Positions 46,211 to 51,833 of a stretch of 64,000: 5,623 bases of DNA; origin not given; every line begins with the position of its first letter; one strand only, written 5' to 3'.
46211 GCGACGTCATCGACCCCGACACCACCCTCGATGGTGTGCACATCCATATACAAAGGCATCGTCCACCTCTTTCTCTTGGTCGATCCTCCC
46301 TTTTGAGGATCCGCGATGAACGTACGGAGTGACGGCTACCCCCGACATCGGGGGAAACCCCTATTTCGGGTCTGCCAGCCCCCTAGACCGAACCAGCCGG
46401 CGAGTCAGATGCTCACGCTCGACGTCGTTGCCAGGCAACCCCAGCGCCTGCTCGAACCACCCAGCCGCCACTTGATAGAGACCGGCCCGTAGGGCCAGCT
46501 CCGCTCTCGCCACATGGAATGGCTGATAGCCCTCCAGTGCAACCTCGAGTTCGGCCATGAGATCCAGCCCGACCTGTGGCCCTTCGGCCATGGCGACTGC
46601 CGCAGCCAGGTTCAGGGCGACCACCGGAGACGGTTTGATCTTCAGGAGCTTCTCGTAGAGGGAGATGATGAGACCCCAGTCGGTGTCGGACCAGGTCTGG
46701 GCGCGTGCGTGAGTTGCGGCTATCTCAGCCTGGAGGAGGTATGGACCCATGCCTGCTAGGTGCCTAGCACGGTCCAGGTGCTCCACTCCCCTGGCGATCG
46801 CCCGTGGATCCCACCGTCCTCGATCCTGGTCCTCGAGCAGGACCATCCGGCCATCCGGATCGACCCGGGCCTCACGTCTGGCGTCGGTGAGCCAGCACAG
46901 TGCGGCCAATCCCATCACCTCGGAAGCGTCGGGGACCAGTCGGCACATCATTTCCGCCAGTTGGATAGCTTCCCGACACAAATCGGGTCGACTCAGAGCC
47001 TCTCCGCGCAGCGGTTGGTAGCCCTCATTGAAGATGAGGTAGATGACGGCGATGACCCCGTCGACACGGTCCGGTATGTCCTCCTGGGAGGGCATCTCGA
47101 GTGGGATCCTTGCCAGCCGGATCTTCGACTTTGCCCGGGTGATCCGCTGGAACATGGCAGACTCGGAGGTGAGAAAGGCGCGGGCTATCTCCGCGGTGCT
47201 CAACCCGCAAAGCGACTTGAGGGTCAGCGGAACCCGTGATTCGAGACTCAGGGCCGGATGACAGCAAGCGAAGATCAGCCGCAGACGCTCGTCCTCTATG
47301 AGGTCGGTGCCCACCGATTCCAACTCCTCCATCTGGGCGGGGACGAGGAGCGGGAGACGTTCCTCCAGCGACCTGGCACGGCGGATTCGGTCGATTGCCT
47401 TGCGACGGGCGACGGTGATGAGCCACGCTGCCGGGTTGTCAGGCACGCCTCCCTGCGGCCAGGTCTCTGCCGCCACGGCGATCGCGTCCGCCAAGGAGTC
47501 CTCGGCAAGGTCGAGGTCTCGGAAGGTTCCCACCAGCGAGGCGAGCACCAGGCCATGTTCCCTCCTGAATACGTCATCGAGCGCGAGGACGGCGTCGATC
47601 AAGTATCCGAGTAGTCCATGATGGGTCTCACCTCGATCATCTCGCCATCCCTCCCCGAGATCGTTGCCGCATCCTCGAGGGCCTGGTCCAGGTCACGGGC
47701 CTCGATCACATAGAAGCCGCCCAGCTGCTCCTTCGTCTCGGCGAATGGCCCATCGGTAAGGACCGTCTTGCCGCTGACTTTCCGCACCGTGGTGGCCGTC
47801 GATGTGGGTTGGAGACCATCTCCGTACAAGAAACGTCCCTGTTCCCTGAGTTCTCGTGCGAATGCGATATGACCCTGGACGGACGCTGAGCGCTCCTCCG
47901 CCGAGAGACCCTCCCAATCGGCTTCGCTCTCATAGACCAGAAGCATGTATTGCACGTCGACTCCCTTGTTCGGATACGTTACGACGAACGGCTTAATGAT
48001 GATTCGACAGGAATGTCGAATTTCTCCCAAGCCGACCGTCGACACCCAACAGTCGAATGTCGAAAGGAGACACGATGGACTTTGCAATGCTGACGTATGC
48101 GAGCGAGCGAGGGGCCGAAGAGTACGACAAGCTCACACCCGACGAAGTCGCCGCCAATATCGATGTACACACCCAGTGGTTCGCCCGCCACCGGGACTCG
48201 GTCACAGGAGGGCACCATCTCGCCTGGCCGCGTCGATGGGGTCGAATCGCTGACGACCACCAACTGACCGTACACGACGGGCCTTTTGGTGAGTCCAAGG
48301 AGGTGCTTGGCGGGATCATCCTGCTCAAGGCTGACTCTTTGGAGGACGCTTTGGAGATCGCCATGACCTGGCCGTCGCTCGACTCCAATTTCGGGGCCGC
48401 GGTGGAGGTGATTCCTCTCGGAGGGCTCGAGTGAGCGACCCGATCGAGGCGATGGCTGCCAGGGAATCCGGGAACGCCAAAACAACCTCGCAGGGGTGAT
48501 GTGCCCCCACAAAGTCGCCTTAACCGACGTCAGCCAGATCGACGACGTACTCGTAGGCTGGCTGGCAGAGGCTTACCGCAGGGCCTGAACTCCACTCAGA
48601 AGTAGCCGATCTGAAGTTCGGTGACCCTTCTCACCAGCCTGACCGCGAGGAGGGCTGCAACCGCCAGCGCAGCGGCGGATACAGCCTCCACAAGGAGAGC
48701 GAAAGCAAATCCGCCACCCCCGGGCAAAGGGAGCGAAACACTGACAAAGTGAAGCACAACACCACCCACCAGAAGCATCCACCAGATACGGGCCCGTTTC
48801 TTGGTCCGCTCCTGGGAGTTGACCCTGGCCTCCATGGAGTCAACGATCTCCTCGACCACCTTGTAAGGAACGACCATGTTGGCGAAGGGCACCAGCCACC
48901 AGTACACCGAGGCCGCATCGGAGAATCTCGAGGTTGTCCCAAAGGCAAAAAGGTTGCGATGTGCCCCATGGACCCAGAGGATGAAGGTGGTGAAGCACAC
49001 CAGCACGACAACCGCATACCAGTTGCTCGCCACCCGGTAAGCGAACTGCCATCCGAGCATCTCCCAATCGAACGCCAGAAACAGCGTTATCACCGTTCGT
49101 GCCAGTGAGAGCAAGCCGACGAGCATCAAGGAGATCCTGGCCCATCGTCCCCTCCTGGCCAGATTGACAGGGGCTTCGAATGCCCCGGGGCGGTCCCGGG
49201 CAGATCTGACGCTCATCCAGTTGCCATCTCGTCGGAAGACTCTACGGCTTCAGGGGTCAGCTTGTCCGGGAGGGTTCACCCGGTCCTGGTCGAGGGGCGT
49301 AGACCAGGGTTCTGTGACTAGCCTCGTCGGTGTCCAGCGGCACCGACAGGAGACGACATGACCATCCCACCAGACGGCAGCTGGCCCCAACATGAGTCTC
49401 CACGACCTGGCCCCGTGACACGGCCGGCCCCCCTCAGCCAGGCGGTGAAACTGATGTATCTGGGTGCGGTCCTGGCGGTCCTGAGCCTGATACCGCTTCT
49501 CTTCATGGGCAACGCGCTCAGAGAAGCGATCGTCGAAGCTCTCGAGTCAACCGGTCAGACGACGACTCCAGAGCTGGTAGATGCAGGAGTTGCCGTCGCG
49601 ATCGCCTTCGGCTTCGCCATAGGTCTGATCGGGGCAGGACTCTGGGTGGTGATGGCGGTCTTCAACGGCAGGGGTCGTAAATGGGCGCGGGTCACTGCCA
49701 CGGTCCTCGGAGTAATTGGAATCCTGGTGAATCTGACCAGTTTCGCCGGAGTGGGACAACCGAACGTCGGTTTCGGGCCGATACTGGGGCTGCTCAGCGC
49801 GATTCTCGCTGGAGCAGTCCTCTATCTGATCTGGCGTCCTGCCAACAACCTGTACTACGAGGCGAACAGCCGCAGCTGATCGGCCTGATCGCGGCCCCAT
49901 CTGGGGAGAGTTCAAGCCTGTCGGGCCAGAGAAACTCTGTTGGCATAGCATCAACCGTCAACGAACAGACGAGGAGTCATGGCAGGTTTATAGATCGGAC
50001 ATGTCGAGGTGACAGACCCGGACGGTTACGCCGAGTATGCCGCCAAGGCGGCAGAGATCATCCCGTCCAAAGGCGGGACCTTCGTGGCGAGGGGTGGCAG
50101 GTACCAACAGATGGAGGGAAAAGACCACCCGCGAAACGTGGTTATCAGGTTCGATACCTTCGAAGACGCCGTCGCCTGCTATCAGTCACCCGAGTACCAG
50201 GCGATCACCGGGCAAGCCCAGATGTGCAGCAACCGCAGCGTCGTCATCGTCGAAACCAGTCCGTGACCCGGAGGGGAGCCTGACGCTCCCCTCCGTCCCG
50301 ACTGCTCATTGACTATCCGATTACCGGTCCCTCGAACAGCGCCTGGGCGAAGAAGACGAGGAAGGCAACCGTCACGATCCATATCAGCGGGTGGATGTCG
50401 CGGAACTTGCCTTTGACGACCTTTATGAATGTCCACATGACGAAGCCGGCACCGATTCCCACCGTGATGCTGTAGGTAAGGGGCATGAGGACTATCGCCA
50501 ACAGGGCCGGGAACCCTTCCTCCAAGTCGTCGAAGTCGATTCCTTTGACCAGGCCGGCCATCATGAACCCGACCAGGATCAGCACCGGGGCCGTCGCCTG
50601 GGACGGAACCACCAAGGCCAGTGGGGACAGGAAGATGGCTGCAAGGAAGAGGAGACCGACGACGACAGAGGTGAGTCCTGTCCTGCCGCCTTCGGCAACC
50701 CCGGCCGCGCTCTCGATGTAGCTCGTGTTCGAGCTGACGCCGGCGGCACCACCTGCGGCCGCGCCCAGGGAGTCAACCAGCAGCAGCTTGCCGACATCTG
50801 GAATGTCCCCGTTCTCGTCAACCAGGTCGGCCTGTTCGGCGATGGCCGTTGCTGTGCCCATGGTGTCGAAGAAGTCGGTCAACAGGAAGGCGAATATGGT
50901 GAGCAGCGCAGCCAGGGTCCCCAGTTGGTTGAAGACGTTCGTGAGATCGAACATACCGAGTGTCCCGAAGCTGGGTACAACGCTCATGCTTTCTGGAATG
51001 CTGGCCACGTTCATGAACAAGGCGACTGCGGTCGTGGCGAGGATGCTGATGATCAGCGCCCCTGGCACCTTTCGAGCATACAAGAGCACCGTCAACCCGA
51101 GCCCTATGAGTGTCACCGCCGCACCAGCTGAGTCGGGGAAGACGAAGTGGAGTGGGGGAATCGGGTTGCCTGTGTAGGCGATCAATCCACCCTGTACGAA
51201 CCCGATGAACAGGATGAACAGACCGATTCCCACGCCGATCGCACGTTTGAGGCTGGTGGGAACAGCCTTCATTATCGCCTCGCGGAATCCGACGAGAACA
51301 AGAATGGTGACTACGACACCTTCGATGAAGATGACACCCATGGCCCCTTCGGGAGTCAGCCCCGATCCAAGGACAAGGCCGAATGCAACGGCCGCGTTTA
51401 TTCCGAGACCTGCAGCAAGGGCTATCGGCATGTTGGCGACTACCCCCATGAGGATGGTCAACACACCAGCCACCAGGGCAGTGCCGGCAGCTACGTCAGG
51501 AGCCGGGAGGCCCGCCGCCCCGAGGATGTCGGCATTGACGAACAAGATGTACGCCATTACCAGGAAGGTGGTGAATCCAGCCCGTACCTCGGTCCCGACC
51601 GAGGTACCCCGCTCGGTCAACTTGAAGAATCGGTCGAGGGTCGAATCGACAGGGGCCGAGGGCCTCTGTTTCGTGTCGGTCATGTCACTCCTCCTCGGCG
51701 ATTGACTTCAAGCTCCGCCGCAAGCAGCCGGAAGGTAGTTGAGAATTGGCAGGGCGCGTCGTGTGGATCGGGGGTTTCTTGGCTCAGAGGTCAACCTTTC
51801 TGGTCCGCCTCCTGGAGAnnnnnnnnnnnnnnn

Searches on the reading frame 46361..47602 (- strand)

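Call 92: search_protein_families(library=pfam, proteins=[window:46361-47602:-], max_evalue=0.00001)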
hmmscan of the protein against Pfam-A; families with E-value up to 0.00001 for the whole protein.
window:46361-47602:- (413 aa): 3 families
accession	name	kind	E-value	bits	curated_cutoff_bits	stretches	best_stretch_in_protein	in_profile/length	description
PF20239.3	DUF6596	-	1.3e-34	118.9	27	1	179-279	1-101/102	Family of unknown function (DUF6596)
PF08281.18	Sigma70_r4_2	-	3.2e-09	36.7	25.7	1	110-161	3-54/54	Sigma-70, region 4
PF04542.20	Sigma70_r2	-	1.7e-06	28.1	24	1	12-77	2-69/71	Sigma-70 region 2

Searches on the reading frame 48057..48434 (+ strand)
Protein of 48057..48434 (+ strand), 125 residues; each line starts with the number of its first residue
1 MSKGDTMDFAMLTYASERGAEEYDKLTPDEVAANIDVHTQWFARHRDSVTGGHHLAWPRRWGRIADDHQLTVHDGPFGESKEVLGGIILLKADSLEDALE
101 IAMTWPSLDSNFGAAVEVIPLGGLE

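Call 92: search_protein_families(library=pfam, proteins=[window:48057-48434:+], max_evalue=0.00001)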
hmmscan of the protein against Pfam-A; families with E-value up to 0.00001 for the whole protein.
window:48057-48434:+ (125 aa): 1 family
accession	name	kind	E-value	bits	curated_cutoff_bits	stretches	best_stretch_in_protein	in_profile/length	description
PF03795.20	YCII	-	4e-10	40.4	24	1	7-120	1-93/95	YCII-related domain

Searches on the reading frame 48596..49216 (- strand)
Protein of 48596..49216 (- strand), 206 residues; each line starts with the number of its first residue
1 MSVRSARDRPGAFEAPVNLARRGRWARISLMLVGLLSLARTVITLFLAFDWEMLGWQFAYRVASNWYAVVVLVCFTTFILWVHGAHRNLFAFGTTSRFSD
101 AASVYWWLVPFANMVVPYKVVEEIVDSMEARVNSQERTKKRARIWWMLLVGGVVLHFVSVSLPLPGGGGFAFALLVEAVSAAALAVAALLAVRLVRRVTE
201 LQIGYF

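Call 92: search_protein_families(library=pfam, proteins=[window:48596-49216:-], max_evalue=0.00001)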
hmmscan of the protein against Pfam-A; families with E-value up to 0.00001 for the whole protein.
window:48596-49216:- (206 aa): 1 family
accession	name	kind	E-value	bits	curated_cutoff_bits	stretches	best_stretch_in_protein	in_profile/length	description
PF14219.11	DUF4328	-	7.3e-20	71.6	27.2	1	60-199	17-165/166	Domain of unknown function (DUF4328)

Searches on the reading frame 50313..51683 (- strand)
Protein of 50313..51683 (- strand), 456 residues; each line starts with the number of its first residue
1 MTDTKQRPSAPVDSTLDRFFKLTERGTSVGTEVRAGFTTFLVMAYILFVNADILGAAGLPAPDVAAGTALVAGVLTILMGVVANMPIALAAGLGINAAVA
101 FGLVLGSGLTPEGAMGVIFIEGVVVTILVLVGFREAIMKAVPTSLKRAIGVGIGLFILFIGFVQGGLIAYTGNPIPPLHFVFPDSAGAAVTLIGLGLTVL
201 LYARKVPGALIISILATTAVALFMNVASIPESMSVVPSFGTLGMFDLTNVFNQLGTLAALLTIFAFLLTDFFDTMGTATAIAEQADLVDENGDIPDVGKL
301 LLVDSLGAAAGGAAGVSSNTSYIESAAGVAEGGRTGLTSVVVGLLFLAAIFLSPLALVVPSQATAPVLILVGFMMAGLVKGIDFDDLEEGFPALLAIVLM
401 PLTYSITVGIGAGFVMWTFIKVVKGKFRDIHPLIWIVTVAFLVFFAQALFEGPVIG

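Call 92: search_protein_families(library=pfam, proteins=[window:50313-51683:-], max_evalue=0.00001)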
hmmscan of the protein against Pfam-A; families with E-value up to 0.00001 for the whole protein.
window:50313-51683:- (456 aa): 1 family
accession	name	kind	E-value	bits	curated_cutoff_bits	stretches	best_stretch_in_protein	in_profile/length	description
PF00860.26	Xan_ur_permease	-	1.4e-36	126.5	27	1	32-409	3-386/389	Permease family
